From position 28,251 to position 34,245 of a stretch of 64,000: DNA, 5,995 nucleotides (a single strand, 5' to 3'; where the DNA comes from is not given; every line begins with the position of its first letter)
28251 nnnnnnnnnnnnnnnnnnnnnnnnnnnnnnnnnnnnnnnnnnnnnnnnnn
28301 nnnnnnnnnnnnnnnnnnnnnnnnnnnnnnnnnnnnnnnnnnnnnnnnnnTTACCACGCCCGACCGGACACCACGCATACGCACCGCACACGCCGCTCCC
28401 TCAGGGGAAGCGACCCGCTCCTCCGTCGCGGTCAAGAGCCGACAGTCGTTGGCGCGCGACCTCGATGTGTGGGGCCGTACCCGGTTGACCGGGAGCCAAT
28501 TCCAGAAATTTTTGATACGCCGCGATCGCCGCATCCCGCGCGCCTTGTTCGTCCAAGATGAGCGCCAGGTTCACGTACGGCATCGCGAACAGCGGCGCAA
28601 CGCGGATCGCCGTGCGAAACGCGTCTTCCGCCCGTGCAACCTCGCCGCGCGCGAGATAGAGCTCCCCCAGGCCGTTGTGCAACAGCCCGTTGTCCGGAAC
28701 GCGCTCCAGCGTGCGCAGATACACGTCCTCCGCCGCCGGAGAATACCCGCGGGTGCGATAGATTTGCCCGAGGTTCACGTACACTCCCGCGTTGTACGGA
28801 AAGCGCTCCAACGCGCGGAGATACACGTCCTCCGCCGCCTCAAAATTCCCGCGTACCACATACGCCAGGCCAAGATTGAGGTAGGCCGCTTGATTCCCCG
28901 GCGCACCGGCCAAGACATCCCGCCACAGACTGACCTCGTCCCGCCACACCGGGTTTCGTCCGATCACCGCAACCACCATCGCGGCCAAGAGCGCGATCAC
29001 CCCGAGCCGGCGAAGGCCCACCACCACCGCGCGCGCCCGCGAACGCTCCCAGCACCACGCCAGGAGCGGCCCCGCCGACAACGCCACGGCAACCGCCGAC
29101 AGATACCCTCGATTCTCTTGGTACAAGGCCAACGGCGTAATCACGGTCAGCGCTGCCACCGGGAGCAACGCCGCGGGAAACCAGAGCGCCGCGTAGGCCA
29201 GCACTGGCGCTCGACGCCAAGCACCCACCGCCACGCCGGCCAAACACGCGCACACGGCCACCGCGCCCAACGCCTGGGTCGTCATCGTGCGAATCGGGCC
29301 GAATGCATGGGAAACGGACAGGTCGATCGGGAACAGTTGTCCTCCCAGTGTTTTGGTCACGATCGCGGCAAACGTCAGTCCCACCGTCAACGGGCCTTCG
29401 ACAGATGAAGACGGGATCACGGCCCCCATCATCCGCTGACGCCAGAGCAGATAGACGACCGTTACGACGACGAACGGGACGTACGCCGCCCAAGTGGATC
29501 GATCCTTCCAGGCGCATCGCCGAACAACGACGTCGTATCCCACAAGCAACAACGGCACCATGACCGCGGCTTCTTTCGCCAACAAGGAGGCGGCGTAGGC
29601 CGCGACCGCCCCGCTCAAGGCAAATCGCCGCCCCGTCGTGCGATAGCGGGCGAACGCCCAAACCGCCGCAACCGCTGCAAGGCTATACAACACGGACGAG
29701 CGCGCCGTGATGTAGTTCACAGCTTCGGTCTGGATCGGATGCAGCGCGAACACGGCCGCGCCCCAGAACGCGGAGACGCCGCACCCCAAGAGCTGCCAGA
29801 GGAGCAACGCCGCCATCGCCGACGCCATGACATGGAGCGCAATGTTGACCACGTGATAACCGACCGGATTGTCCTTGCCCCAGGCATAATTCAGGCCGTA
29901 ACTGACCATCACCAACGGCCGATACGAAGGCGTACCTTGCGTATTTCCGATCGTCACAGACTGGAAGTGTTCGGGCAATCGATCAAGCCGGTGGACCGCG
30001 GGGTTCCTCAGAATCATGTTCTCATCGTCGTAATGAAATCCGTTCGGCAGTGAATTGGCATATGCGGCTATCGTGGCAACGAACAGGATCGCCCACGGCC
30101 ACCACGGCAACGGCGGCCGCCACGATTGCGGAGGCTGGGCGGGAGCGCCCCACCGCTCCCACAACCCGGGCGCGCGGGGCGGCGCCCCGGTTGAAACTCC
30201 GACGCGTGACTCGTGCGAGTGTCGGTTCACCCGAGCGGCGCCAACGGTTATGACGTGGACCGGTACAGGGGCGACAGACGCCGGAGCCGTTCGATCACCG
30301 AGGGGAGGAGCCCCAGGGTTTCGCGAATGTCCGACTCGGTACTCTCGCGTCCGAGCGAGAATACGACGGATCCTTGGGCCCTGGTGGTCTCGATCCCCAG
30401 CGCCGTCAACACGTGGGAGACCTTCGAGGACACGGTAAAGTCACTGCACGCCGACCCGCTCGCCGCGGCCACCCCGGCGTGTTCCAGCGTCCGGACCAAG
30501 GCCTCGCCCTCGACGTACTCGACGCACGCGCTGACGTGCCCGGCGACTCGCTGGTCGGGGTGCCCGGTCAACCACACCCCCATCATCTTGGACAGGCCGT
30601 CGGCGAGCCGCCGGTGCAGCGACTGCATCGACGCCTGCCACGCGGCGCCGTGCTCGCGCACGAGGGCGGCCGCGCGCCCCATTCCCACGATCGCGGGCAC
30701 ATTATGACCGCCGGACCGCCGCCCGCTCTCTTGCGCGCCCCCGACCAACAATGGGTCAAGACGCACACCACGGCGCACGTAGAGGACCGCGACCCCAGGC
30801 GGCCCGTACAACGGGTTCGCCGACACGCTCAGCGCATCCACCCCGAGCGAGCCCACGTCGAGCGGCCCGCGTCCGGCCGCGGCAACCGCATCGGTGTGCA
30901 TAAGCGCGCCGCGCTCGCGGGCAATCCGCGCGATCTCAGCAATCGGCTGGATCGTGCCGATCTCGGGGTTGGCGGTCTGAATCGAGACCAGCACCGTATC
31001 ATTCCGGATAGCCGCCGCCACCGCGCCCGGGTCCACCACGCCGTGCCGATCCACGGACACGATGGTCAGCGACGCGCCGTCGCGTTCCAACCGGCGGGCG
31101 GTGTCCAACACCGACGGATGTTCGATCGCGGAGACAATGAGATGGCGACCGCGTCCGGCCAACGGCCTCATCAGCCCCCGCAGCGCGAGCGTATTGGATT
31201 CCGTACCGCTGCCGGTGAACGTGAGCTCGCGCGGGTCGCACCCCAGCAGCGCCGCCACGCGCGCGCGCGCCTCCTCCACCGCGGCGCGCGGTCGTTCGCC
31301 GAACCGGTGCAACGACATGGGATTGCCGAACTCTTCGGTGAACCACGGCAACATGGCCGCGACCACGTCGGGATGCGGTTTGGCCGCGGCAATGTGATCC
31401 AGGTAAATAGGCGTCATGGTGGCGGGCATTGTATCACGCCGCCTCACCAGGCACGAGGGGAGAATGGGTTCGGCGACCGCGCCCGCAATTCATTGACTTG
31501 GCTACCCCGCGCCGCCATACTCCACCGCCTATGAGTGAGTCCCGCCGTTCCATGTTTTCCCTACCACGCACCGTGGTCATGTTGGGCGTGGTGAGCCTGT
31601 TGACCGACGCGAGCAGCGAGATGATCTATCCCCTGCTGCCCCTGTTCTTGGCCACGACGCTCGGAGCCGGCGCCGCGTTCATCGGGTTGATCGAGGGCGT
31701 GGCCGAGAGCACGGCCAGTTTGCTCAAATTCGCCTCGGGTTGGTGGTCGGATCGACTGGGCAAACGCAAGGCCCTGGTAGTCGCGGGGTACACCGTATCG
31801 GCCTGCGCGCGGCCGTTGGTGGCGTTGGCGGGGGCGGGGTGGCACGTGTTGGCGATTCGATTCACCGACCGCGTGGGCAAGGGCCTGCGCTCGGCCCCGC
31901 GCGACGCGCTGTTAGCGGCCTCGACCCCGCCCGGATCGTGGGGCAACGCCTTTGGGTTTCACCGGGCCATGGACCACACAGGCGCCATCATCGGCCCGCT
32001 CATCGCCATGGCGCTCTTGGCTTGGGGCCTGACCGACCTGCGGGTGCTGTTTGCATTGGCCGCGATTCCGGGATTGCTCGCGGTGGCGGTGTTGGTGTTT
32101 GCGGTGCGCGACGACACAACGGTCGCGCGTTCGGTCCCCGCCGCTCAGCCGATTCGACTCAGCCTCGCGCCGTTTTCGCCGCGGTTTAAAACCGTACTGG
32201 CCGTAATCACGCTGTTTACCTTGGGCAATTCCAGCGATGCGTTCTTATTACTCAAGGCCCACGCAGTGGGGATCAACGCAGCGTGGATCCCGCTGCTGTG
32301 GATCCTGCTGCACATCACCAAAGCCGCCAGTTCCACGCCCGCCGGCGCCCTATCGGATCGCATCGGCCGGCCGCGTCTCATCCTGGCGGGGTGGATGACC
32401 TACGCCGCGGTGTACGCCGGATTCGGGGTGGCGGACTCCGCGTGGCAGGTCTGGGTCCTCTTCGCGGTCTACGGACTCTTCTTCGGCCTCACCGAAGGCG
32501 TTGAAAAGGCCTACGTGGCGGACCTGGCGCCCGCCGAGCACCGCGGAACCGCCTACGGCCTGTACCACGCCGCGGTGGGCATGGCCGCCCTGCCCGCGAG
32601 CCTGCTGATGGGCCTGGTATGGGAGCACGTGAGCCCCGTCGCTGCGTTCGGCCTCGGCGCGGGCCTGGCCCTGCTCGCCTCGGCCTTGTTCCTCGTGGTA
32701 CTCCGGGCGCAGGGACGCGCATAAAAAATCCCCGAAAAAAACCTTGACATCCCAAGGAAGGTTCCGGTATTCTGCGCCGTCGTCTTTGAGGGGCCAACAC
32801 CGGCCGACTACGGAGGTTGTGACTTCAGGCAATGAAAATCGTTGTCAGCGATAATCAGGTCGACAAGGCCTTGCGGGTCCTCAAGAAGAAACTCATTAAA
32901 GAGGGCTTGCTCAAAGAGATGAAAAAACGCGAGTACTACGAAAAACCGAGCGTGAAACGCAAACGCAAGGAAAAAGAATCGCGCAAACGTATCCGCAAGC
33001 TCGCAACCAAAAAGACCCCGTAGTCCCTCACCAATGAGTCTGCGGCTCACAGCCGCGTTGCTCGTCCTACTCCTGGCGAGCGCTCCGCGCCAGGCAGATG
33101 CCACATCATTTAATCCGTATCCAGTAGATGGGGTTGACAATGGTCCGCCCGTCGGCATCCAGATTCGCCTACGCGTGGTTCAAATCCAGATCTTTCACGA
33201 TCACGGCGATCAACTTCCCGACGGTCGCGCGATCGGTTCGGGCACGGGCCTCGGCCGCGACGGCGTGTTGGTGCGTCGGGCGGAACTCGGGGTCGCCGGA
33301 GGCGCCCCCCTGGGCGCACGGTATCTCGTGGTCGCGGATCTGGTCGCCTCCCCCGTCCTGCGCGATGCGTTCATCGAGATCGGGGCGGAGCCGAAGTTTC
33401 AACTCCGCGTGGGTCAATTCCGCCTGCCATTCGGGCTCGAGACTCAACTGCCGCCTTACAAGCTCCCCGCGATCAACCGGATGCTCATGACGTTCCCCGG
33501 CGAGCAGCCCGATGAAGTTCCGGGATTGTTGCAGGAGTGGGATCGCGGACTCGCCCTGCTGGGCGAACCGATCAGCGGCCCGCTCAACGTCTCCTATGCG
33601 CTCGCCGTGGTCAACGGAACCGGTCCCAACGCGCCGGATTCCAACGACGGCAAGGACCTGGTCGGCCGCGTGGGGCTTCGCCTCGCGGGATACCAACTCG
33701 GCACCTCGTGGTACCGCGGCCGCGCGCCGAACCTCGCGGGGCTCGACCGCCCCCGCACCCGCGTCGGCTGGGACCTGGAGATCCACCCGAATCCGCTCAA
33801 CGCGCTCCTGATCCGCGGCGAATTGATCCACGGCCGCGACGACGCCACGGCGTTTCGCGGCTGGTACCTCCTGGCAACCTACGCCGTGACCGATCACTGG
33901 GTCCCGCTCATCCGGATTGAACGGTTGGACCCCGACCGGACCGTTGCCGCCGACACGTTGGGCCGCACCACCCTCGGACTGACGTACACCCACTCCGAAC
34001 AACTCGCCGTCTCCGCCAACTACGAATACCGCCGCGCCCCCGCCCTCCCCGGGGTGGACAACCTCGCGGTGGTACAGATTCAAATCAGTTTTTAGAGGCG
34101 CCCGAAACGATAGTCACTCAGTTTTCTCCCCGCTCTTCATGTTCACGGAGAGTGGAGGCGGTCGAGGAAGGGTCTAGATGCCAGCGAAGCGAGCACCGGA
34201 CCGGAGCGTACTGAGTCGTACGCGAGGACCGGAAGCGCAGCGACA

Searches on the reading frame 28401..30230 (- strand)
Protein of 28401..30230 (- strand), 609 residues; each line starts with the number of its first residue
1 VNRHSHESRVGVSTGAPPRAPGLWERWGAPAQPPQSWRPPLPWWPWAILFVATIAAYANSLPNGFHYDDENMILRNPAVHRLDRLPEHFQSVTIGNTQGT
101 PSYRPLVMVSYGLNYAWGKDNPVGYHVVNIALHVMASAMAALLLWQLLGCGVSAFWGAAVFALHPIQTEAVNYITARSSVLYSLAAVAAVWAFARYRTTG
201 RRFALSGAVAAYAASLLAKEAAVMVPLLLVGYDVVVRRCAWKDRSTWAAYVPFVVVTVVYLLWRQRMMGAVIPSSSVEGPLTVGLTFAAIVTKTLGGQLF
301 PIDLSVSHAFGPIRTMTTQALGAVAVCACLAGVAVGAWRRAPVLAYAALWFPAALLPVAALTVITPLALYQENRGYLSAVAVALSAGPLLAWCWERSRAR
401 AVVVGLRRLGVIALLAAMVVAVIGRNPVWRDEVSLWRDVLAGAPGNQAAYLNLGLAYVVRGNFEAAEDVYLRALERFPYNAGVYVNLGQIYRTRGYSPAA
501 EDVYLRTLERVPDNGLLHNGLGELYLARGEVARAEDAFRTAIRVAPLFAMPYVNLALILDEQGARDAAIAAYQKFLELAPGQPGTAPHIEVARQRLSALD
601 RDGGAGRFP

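Call 11: search_protein_families(library=pfam, proteins=[window:28401-30230:-], max_evalue=0.001)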
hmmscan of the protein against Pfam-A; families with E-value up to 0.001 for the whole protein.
window:28401-30230:- (609 aa): 15 families
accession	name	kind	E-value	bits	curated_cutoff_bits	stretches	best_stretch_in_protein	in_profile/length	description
PF07719.23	TPR_2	-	2.1e-18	65.3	27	1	448-480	2-34/34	Tetratricopeptide repeat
PF00515.34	TPR_1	-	5.6e-18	64.4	27.8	1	449-480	3-34/34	Tetratricopeptide repeat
PF13431.12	TPR_17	-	3.6e-17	61.6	24.4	0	470-495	2-27/34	Tetratricopeptide repeat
PF13432.12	TPR_16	-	1.2e-16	61.2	32.7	3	521-583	3-65/65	Tetratricopeptide repeat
PF13181.12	TPR_8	-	1.4e-15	56.5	25.7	0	552-580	4-32/34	Tetratricopeptide repeat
PF13428.12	TPR_14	-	3.3e-14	52.4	23.5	1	448-490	2-44/44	Tetratricopeptide repeat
PF13176.12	TPR_7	-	9.8e-14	50.7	27.9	0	449-475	1-27/36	Tetratricopeptide repeat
PF13424.12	TPR_12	-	1.1e-11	45.1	30.1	1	448-510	4-74/77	Tetratricopeptide repeat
PF14559.12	TPR_19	-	8.8e-10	39.2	25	1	437-478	15-56/68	Tetratricopeptide repeat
PF13174.12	TPR_6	-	6.5e-08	33.2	26.3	0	553-580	4-31/33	Tetratricopeptide repeat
PF13374.12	TPR_10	-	9.9e-08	32.2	27.5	0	448-476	3-31/42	Tetratricopeptide repeat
PF13414.12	TPR_11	-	1.9e-06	27.9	26.8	0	454-491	1-38/42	TPR repeat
PF17874.7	TPR_MalT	-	1.4e-05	25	45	0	448-544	41-151/336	MalT-like TPR region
PF07721.20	TPR_4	-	0.00024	21.9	27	0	448-469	2-23/26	Tetratricopeptide repeat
PF13371.12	TPR_9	-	0.00026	21.4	35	0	521-596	1-72/73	Tetratricopeptide repeat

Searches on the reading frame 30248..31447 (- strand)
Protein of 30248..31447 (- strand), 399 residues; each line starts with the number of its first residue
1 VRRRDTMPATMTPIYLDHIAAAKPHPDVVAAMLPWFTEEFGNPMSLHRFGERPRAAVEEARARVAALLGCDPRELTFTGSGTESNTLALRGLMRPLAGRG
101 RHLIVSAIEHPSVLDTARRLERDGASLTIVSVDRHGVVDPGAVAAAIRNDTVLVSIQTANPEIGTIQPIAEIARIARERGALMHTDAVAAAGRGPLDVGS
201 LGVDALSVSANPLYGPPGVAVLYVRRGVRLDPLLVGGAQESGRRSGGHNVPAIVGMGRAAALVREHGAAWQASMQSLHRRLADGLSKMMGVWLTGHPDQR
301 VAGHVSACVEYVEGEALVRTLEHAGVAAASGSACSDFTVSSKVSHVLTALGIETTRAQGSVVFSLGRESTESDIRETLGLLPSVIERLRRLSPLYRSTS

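Call 11: search_protein_families(library=pfam, proteins=[window:30248-31447:-], max_evalue=0.001)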
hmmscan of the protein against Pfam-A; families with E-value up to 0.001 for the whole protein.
window:30248-31447:- (399 aa): 3 families
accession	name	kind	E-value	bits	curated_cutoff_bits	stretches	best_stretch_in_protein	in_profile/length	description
PF00266.25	Aminotran_5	-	4.4e-67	227.1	21.5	1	14-374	1-368/371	Aminotransferase class-V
PF01212.27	Beta_elim_lyase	-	3.3e-07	30.4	27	1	57-187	34-169/288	Beta-eliminating lyase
PF01041.23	DegT_DnrJ_EryC1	-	0.00015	21.5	19.8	1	77-202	44-163/360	DegT/DnrJ/EryC1/StrS aminotransferase family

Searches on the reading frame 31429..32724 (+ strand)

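Call 69: search_protein_families(library=pfam, proteins=[window:31429-32724:+], max_evalue=0.001)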
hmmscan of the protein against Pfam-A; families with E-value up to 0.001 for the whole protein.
window:31429-32724:+ (431 aa): 3 families
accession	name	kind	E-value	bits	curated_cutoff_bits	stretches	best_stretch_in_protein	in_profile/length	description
PF07690.21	MFS_1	-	2.3e-38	132.5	33.4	2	54-269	3-220/347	Major Facilitator Superfamily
PF12832.13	MFS_1_like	-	2.8e-09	37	25.2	1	63-407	15-371/373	MFS_1 like family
PF00083.30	Sugar_tr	-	1.5e-07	31.1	22.3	1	292-422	53-185/452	Sugar (and other) transporter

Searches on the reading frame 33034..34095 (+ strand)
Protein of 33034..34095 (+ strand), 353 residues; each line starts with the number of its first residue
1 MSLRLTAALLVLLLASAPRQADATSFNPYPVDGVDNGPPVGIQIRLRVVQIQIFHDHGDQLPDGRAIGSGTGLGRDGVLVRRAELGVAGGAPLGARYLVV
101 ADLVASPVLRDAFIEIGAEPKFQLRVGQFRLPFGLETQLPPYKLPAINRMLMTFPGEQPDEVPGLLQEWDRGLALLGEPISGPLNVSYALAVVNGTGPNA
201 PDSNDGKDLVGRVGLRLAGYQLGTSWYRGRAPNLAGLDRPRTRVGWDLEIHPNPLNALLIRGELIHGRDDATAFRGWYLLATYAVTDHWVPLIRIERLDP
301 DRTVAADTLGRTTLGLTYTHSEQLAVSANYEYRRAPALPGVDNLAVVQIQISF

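Call 69: search_protein_families(library=pfam, proteins=[window:33034-34095:+], max_evalue=0.001)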
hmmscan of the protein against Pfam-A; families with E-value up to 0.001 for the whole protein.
window:33034-34095:+ (353 aa): 1 family
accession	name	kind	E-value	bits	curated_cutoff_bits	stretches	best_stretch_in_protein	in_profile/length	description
PF07396.17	Porin_O_P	-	0.00011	22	20.9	0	77-136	26-95/370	Phosphate-selective porin O and P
